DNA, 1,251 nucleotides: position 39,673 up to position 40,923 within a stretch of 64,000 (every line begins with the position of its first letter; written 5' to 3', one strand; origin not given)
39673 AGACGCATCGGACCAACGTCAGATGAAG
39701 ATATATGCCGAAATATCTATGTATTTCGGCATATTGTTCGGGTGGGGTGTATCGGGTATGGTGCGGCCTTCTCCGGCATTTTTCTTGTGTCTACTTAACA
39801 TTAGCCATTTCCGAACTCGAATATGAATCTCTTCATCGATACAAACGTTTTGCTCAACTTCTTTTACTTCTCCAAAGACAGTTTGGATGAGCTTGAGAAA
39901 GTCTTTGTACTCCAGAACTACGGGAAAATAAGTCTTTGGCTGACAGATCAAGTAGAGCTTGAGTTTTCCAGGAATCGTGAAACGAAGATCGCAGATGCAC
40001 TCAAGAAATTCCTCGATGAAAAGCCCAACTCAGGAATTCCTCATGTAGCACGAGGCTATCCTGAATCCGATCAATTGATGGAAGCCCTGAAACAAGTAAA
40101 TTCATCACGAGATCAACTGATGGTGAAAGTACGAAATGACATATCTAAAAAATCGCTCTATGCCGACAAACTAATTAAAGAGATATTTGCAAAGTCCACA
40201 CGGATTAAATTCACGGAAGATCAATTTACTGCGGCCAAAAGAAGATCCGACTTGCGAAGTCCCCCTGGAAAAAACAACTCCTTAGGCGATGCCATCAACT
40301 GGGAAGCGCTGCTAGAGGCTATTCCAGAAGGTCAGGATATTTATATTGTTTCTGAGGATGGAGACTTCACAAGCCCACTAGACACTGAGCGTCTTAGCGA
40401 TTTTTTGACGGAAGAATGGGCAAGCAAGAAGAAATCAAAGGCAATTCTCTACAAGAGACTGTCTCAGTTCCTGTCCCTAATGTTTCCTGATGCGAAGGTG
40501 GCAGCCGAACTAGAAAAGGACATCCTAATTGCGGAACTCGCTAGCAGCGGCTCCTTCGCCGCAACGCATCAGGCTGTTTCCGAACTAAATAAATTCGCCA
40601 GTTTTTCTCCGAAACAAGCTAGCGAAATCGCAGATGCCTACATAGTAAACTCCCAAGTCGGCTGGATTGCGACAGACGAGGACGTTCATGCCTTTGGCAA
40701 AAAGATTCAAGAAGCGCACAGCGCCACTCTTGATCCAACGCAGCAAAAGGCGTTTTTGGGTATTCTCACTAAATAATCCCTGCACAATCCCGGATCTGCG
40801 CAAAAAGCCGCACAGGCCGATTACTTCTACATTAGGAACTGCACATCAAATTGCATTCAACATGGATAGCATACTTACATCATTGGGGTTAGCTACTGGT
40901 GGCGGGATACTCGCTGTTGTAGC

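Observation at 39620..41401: Low-GC two-gene cassette of a PIN-like nuclease plus a single-pass membrane protein: candidate uncharacterised defence or abortive-infection pair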

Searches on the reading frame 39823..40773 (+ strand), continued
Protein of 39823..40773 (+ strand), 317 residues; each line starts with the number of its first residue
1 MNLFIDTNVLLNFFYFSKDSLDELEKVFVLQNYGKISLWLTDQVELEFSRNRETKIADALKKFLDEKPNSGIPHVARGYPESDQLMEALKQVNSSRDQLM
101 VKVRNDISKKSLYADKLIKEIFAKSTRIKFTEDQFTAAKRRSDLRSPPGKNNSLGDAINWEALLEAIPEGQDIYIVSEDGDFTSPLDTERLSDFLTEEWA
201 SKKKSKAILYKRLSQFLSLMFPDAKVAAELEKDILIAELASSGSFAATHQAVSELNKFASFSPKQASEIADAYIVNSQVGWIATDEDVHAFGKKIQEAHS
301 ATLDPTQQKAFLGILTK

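Call 79: search_protein_families(library=ncbifam, proteins=[L024:5226-6188:-, L055:6128-7090:-, L046:5074-6456:-, L049:6764-7942:+, L099:5465-6964:+], max_evalue=0.00001)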
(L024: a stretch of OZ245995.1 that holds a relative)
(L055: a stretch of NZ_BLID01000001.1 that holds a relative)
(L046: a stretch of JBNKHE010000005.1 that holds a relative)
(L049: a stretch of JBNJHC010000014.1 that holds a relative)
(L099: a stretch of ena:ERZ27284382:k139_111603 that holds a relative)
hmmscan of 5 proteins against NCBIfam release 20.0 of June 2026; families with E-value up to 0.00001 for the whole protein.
L024:5226-6188:- (320 aa): 12 families
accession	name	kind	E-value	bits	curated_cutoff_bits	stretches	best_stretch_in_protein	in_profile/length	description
TIGR02249.1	integrase_gron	subfamily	2.5e-139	464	265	1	7-319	2-314/315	integron integrase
NF011946.0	PRK15417.1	equivalog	1.4e-109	366.3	435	1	5-318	15-328/337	integron integrase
NF040815.2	recomb_XerA_Arch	equivalog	2.4e-55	187.9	220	2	15-185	8-175/263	site-specific tyrosine recombinase/integron integrase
TIGR02224.1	recomb_XerC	equivalog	1.2e-43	149.6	335.15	2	243-305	215-277/295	tyrosine recombinase XerC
TIGR02225.1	recomb_XerD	equivalog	1.2e-43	149.5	329.6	2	243-307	212-276/290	site-specific tyrosine recombinase XerD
NF001399.0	PRK00283.1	subfamily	1.1e-41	143.1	279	1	17-307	20-285/300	tyrosine recombinase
NF002331.0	PRK01287.1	subfamily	1.8e-31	109.4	371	2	14-186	37-227/365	site-specific tyrosine recombinase XerC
NF003462.0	PRK05084.1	equivalog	3.7e-19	68.7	267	1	243-308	284-347/360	tyrosine recombinase XerS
NF007371.0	PRK09871.1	subfamily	1.3e-10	41.2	222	1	241-304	110-173/198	tyrosine-type DNA invertase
NF007370.0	PRK09870.1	subfamily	2.5e-09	37.1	221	1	247-304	121-178/200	tyrosine-type DNA invertase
NF040693.1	recomb_GmtY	equivalog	1.2e-06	28.1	340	0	240-304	371-431/441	gamma-mobile-trio recombinase GmtY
NF041502.1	integrase_1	equivalog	9.6e-06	24.6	350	0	124-305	167-360/484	site-specific integrase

L055:6128-7090:- (320 aa): 12 families
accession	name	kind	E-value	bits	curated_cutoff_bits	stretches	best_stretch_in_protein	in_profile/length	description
TIGR02249.1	integrase_gron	subfamily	5.5e-147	489.2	265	1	5-320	1-315/315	integron integrase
NF011946.0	PRK15417.1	equivalog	1.2e-83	281.1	435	1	7-319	18-329/337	integron integrase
NF040815.2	recomb_XerA_Arch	equivalog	6.3e-57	193.1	220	2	11-179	5-170/263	site-specific tyrosine recombinase/integron integrase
TIGR02225.1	recomb_XerD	equivalog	4.6e-48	164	329.6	2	239-306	208-275/290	site-specific tyrosine recombinase XerD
NF001399.0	PRK00283.1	subfamily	3e-46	158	279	1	15-307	19-285/300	tyrosine recombinase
TIGR02224.1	recomb_XerC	equivalog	1.1e-42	146.4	335.15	2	241-305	213-277/295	tyrosine recombinase XerC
NF002331.0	PRK01287.1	subfamily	7.8e-33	113.9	371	2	242-305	248-312/365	site-specific tyrosine recombinase XerC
NF003462.0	PRK05084.1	equivalog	8.8e-22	77.3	267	2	240-307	281-346/360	tyrosine recombinase XerS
NF007370.0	PRK09870.1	subfamily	7.5e-12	45.3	221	1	249-304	123-178/200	tyrosine-type DNA invertase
NF040693.1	recomb_GmtY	equivalog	1.2e-09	37.9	340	0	235-304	362-431/441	gamma-mobile-trio recombinase GmtY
NF007371.0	PRK09871.1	subfamily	4.9e-09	36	222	1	248-304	117-173/198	tyrosine-type DNA invertase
NF002685.0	PRK02436.1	equivalog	1.4e-07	31.6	178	1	9-182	5-172/245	site-specific tyrosine recombinase XerD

L046:5074-6456:- (460 aa): 10 families
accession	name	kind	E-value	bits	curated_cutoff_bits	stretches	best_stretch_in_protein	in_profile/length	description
TIGR02249.1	integrase_gron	subfamily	1.8e-121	405.4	265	1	149-459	2-314/315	integron integrase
NF011946.0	PRK15417.1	equivalog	7.2e-88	295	435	1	146-459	14-329/337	integron integrase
NF040815.2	recomb_XerA_Arch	equivalog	3.9e-53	180.7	220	2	377-446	186-255/263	site-specific tyrosine recombinase/integron integrase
TIGR02225.1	recomb_XerD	equivalog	2e-48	165.2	329.6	2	377-447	206-276/290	site-specific tyrosine recombinase XerD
NF001399.0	PRK00283.1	subfamily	1.5e-46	159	279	1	159-447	20-285/300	tyrosine recombinase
TIGR02224.1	recomb_XerC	equivalog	2.4e-45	155.2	335.15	2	378-446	210-278/295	tyrosine recombinase XerC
NF002331.0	PRK01287.1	subfamily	3.3e-33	115.2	371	2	381-446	247-313/365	site-specific tyrosine recombinase XerC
NF003462.0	PRK05084.1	equivalog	3.2e-20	72.2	267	1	379-448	280-347/360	tyrosine recombinase XerS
NF007370.0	PRK09870.1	subfamily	5.5e-10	39.2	221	1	386-444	120-178/200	tyrosine-type DNA invertase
NF007371.0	PRK09871.1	subfamily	1.2e-07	31.5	222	1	327-444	59-173/198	tyrosine-type DNA invertase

L049:6764-7942:+ (392 aa): 11 families
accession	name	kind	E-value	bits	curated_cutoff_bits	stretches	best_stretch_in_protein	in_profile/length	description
NF040815.2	recomb_XerA_Arch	equivalog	2.1e-67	227.5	220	1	100-362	1-261/263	site-specific tyrosine recombinase/integron integrase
TIGR02249.1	integrase_gron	subfamily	8.9e-62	209.2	265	2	100-277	3-180/315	integron integrase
TIGR02225.1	recomb_XerD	equivalog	2e-56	191.4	329.6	1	102-364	3-283/290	site-specific tyrosine recombinase XerD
TIGR02224.1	recomb_XerC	equivalog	5.5e-55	186.8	335.15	1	101-363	2-285/295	tyrosine recombinase XerC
NF001399.0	PRK00283.1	subfamily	1.5e-51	175.5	279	1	94-363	4-291/300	tyrosine recombinase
NF011946.0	PRK15417.1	equivalog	1.3e-44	152.8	435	2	110-274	28-192/337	integron integrase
NF002331.0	PRK01287.1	subfamily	1.1e-43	149.6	371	1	85-380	16-337/365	site-specific tyrosine recombinase XerC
NF003462.0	PRK05084.1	equivalog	1.2e-23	83.5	267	1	216-362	198-351/360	tyrosine recombinase XerS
NF007370.0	PRK09870.1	subfamily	6.3e-11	42.3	221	1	212-355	31-179/200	tyrosine-type DNA invertase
NF007371.0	PRK09871.1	subfamily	4.4e-10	39.4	222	1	214-355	27-174/198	tyrosine-type DNA invertase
NF040693.1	recomb_GmtY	equivalog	7.6e-09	35.3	340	1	314-362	391-439/441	gamma-mobile-trio recombinase GmtY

L099:5465-6964:+ (500 aa): 4 families
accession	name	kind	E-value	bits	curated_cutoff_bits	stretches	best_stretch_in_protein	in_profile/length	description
NF001399.0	PRK00283.1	subfamily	5.1e-09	35.8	279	0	235-373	130-254/300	tyrosine recombinase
TIGR02224.1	recomb_XerC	equivalog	1.5e-08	34.4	335.15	1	235-372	124-247/295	tyrosine recombinase XerC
TIGR02225.1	recomb_XerD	equivalog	8.7e-08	31.8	329.6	0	237-372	122-244/290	site-specific tyrosine recombinase XerD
NF040815.2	recomb_XerA_Arch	equivalog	3.4e-06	26.8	220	0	216-372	110-224/263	site-specific tyrosine recombinase/integron integrase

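Call 83: search_dna_similar(query=window:39823-40773:+, collection=plasmids, mode=protein, max_rows=15)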
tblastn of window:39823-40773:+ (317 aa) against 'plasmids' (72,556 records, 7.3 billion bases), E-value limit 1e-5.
Records with a match: 35; places in all: 37; records where one place covers at least 80% of the query: 24.
Best place of each record, by identity: <60% 35.
By first word of the organism name: Escherichia 21; Ralstonia 7; Salmonella 1; Klebsiella 1; Xanthomonas 1; Paraburkholderia 1; Agrobacterium 1; Pseudoalteromonas 1; Synechococcus 1.
By predicted mobility (MOB-suite, as given by PLSDB): non-mobilizable 31; conjugative 2; mobilizable 2.
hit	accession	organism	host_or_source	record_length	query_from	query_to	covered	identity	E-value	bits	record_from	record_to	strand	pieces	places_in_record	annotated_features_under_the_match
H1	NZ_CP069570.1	Escherichia coli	Homo sapiens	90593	1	305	96%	40.2%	5e-69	240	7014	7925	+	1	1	PIN domain-containing protein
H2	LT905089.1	Salmonella enterica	Homo sapiens,not known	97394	1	305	96%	40.2%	5e-69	240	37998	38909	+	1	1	record has no annotation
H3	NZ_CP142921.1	Escherichia coli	cell culture,Estuary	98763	1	305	96%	40.2%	5e-69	240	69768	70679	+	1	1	PIN domain-containing protein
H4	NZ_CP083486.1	Escherichia coli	Homo sapiens,blood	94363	1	305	96%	40.2%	1e-68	239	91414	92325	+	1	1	PIN domain-containing protein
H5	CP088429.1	Escherichia coli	Homo sapiens,blood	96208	1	305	96%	40.2%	1e-68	239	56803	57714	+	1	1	PIN domain-containing protein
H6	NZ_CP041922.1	Escherichia coli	Homo sapiens,sputum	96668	1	305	96%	40.2%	1e-68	239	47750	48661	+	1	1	PIN domain-containing protein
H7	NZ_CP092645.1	Escherichia coli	Homo sapiens,cell bacteria,urine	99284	1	305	96%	40.2%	1e-68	239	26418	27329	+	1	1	PIN domain-containing protein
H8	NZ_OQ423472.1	Escherichia coli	-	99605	1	305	96%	40.2%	1e-68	239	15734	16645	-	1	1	PIN domain-containing protein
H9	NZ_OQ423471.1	Escherichia coli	-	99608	1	305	96%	40.2%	1e-68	239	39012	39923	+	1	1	PIN domain-containing protein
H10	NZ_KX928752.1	Klebsiella pneumoniae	patient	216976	1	305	96%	40.2%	1e-68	239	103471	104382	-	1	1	PIN domain-containing protein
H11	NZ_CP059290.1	Escherichia coli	Homo sapiens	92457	1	305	96%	39.9%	1e-68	239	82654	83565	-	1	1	PIN domain-containing protein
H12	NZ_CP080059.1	Escherichia coli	Homo sapiens,tissue sample,Human feces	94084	1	305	96%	39.9%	1e-68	239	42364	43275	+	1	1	PIN domain-containing protein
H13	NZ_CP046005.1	Escherichia coli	swine,mixed culture,feces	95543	1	305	96%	39.9%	1e-68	239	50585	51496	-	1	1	PIN domain-containing protein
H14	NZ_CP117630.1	Escherichia albertii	Grus grus,whole organism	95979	1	305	96%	39.9%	1e-68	239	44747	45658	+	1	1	PIN domain-containing protein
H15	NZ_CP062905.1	Escherichia coli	Sus scrofa domesticus,feces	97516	1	305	96%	39.9%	1e-68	239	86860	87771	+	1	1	PIN domain-containing protein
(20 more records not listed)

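Call 84: search_dna_similar(query=window:39823-40773:+, collection=phages, mode=protein, max_rows=10)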
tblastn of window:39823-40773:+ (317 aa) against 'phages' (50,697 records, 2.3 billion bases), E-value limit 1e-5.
Records with a match: 4; places in all: 4; records where one place covers at least 80% of the query: 1.
Best place of each record, by identity: <60% 4.
By first word of the organism name: Ralstonia 3; Escherichia 1.
By host as written in the record: Escherichia coli 1; - 1; Ralstonia solanacearum 1; Ralstonia solanacearum R300, UW27 1.
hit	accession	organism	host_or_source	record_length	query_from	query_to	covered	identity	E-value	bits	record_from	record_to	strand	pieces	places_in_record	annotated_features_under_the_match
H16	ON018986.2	Escherichia phage JL22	Escherichia coli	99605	1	305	96%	40.2%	4e-69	239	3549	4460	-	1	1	hypothetical protein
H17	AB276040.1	Ralstonia phage RSA1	-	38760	3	214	67%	28.6%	1e-10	69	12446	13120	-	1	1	hypothetical protein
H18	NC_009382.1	Ralstonia phage RSA1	Ralstonia solanacearum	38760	3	214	67%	28.6%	1e-10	69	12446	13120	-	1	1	PIN domain-containing protein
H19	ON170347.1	Ralstonia phage YO375_6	Ralstonia solanacearum R300, UW27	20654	3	214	67%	28.2%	1e-10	68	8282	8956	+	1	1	record has no annotation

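Call 86: get_annotated_region(hit=H16, flank=5000)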
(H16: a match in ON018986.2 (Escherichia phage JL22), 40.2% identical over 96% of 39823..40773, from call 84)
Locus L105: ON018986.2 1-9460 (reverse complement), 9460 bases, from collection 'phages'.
description: Escherichia phage JL22, complete genome.
organism: Escherichia phage JL22 (NCBI taxid 2930398)
taxonomy: Viruses; Duplodnaviria; Heunggongvirae; Uroviricota; Caudoviricetes; Punavirus
host: Escherichia coli; source: duck fecal; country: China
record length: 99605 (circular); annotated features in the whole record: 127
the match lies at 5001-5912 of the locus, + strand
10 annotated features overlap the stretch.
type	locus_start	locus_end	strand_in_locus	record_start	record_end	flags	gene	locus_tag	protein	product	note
CDS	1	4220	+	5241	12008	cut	-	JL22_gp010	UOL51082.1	hypothetical protein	darB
CDS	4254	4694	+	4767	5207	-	-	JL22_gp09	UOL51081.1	hypothetical protein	ulx; Phage protein,unknown protein function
CDS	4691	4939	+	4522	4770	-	lxc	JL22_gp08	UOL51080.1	modulator protein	Lxc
CDS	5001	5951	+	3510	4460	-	-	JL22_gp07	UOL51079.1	hypothetical protein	gp7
CDS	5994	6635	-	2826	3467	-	mat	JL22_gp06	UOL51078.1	Mat-like protein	-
CDS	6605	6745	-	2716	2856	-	mat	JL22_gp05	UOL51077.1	Mat-like protein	-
CDS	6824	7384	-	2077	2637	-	-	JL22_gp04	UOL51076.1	hypothetical protein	ref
CDS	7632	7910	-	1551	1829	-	cra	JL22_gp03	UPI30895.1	putative establishment of lysogeny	-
CDS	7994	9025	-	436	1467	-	cre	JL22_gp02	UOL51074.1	GST-loxP-cre recombinase fusion protein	-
CDS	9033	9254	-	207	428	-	-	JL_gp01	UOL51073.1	hypothetical protein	cra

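Call 87: get_annotated_region(hit=H1, flank=5000)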
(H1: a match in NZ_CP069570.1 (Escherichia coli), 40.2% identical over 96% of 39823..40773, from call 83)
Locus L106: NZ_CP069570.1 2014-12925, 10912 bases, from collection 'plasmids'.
description: Escherichia coli strain FDAARGOS_1250 plasmid unnamed1, complete sequence
organism: Escherichia coli (NCBI taxid 562)
taxonomy: Bacteria; Pseudomonadota; Gammaproteobacteria; Enterobacterales; Enterobacteriaceae; Escherichia; Escherichia coli
host: -; source: Homo sapiens; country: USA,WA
typing (MOB-suite, as given by PLSDB): non-mobilizable; replicon IncHI1B
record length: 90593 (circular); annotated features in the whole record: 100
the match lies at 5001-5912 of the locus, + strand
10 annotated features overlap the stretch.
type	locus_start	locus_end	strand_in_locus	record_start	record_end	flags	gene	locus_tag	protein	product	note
CDS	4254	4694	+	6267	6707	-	-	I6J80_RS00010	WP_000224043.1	hypothetical protein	-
CDS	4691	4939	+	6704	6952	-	-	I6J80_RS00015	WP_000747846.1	hypothetical protein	-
CDS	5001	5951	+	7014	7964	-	-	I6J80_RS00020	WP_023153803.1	PIN domain-containing protein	-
CDS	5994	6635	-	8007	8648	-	-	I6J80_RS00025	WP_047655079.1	hypothetical protein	-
CDS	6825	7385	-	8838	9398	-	-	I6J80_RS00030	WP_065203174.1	Ref family protein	-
CDS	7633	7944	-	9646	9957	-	-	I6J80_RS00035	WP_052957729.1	hypothetical protein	-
CDS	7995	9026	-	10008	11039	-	-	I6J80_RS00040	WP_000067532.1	site-specific integrase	GO:0015074 - DNA integration [Evidence IEA]; GO:0006310 - DNA recombination [Evidence IEA]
CDS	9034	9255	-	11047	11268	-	-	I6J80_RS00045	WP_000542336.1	hypothetical protein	-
CDS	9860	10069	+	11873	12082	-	-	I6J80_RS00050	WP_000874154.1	hypothetical protein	-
CDS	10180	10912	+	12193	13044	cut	-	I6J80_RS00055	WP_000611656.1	phage repressor protein C1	-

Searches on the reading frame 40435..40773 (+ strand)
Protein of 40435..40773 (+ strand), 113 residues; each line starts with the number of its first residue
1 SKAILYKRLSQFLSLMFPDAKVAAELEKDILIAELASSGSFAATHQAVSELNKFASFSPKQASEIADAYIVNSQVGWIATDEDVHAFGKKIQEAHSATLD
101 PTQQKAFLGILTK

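Call 60: find_homologous_proteins(query=A4, max_evalue=0.001)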
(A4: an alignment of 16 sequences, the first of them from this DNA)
Query A4 (16 sequences) (113 aa, profile of the alignment): 19 proteins with E <= 0.001 among 756 candidates.
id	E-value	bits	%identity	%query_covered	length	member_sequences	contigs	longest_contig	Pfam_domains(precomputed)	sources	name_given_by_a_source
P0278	9.1e-43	163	46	85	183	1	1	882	-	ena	-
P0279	6.6e-42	160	41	85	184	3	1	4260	-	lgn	-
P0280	1.2e-40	156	43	87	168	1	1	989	-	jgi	jgi:hypothetical protein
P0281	1.9e-40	155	43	100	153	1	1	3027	-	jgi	jgi:hypothetical protein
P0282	6.6e-40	154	45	100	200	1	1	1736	-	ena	-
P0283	1.6e-39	152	44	84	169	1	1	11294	-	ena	-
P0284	1.2e-38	150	52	73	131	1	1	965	-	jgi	-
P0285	1.0e-37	147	36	91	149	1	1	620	-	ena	-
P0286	5.5e-36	141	42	97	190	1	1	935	-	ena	-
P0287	1.0e-34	137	83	83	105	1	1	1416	-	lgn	-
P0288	2.9e-31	126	82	81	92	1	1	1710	-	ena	-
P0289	7.2e-31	125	49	77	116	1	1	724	-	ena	-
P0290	2.5e-29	120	36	68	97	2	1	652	-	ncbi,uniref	ncbi:hypothetical protein, partial [Vibrio parahaemolyticus]|uniref:hypothetical protein n=1 Tax=Vib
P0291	2.1e-28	117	43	81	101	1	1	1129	-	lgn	-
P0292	1.8e-24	104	90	71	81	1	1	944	-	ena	-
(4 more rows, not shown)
